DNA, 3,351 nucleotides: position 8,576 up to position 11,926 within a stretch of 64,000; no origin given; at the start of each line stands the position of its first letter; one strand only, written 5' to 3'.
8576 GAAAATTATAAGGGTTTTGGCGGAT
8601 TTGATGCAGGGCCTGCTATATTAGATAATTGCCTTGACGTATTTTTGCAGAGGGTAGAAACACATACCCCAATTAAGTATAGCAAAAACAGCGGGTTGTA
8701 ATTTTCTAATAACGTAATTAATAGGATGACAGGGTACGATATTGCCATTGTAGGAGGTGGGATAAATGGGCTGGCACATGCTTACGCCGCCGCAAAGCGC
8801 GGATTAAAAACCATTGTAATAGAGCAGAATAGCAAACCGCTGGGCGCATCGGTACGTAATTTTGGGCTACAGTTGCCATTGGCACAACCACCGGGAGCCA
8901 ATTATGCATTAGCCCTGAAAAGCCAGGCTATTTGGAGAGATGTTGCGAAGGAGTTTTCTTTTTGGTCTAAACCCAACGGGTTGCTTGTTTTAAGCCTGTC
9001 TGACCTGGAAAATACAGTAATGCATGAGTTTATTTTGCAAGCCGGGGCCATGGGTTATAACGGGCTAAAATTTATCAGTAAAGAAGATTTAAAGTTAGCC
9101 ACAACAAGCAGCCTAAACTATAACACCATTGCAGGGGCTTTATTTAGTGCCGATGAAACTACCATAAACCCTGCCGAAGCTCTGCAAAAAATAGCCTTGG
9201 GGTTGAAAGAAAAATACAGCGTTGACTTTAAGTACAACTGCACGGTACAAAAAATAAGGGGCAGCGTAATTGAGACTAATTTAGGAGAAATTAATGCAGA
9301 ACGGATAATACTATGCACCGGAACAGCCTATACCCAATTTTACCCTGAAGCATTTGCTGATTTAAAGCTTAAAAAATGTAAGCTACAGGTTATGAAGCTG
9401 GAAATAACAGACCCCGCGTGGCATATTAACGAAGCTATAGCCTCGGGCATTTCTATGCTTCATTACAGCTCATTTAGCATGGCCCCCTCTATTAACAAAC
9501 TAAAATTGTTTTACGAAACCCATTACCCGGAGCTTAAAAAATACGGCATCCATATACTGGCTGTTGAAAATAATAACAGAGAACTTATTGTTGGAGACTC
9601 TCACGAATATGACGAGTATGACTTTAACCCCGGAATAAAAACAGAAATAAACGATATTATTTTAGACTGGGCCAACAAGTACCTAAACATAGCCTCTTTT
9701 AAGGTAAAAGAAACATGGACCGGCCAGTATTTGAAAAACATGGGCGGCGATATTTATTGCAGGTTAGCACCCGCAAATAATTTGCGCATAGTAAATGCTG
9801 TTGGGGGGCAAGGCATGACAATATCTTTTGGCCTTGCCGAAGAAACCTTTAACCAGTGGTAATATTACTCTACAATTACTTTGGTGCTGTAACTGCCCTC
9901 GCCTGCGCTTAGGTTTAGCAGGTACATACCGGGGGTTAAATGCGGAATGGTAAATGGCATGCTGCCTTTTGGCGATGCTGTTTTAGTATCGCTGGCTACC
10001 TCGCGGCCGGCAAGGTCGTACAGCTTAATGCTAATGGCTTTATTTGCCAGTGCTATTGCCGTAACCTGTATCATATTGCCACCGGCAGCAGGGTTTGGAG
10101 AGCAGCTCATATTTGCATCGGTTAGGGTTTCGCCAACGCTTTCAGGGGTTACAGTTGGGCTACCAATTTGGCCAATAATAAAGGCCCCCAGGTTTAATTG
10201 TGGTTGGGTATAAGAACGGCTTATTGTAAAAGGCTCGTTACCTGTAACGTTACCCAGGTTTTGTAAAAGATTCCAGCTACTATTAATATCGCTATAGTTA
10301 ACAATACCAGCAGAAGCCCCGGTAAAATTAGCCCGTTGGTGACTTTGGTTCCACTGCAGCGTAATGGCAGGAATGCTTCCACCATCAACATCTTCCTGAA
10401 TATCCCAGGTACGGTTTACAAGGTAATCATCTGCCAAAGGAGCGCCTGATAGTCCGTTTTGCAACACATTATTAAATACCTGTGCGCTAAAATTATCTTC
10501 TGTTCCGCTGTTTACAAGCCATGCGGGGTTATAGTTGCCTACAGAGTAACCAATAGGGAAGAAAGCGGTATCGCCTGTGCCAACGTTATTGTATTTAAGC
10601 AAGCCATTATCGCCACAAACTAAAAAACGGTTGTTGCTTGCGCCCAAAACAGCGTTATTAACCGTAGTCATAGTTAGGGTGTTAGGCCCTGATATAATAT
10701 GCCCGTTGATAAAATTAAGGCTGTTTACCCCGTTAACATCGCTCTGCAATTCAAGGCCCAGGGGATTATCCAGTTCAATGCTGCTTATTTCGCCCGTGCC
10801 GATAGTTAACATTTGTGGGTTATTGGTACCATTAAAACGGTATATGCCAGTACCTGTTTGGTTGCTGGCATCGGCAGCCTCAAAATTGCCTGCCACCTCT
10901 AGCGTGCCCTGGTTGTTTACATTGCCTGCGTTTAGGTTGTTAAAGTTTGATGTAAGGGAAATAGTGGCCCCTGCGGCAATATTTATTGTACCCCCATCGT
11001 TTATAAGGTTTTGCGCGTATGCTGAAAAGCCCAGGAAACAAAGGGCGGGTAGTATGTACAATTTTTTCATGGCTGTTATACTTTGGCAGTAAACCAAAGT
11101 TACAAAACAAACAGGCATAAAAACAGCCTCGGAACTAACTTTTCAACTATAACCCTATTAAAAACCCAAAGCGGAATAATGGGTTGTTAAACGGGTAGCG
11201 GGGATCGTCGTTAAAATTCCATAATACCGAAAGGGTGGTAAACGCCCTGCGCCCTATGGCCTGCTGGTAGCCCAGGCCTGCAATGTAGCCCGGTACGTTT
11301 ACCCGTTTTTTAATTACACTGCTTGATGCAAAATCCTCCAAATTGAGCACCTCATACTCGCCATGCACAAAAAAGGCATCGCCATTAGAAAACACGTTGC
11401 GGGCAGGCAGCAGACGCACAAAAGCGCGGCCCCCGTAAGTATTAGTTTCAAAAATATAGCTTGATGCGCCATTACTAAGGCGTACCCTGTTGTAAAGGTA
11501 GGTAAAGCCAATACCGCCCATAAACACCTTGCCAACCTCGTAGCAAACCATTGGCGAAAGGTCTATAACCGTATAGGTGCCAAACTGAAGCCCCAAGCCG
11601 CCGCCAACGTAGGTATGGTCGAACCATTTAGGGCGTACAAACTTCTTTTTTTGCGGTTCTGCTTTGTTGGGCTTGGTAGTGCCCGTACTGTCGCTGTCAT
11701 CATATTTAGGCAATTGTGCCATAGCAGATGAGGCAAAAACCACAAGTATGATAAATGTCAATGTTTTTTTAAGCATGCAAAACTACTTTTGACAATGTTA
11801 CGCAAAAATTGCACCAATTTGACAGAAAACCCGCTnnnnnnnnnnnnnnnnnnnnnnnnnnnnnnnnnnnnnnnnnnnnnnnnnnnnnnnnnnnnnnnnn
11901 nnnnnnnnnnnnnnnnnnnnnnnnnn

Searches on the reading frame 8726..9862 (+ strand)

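Call 3: search_protein_families(library=pfam, proteins=[window:8726-9862:+], max_evalue=0.01)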
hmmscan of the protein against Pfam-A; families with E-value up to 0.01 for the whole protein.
window:8726-9862:+ (378 aa): 11 families
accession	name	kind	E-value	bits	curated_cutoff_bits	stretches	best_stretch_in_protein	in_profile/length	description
PF01266.30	DAO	-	2.2e-38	133.1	27.9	1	5-374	1-350/353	FAD dependent oxidoreductase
PF13450.12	NAD_binding_8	-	1.1e-06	29.2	21.9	1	8-40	1-33/68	NAD(P)-binding Rossmann-like domain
PF00890.30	FAD_binding_2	-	2.9e-06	27.2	20.4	1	5-45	1-41/414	FAD binding domain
PF12831.13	FAD_oxidored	-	1.8e-05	24.7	27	1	5-37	1-33/416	FAD dependent oxidoreductase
PF07992.20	Pyr_redox_2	-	1.9e-05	24.6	26.1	1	5-39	2-178/291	Pyridine nucleotide-disulphide oxidoreductase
PF13738.12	Pyr_redox_3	-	1.9e-05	24.5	30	1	8-46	2-39/305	Pyridine nucleotide-disulphide oxidoreductase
PF01134.28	GIDA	-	7.7e-05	22.3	22.1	1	5-42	1-38/391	Glucose inhibited division protein A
PF00070.33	Pyr_redox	-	8.7e-05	23.4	22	1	6-39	2-35/82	Pyridine nucleotide-disulphide oxidoreductase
PF03486.20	HI0933_like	-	8.9e-05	22.5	50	1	5-38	2-35/244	HI0933-like protein Rossmann domain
PF01946.23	Thi4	-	0.00016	21.4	26.2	1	4-38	18-53/235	Thi4 family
PF07928.17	Vps54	-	0.0087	16.9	27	0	73-127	23-77/133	Vps54-like protein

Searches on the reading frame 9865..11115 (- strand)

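Call 26: search_protein_families(library=pfam, proteins=[window:9865-11115:-], max_evalue=0.0001)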
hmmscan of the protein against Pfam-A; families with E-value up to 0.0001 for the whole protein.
window:9865-11115:- (416 aa): 1 family
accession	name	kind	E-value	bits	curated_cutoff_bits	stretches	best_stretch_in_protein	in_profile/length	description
PF18962.6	Por_Secre_tail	-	5.5e-09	36.6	27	1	340-415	3-75/75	Secretion system C-terminal sorting domain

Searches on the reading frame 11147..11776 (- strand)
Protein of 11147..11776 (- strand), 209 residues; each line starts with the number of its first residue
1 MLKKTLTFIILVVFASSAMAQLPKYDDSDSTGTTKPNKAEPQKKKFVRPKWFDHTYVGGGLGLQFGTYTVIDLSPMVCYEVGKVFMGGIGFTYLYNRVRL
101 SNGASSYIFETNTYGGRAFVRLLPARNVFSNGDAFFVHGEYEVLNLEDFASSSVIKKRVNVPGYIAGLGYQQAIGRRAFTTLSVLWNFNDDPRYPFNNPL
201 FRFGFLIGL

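Call 3: search_protein_families(library=pfam, proteins=[window:11147-11776:-], max_evalue=0.01)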
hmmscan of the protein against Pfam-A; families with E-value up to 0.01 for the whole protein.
window:11147-11776:- (209 aa): 0 families
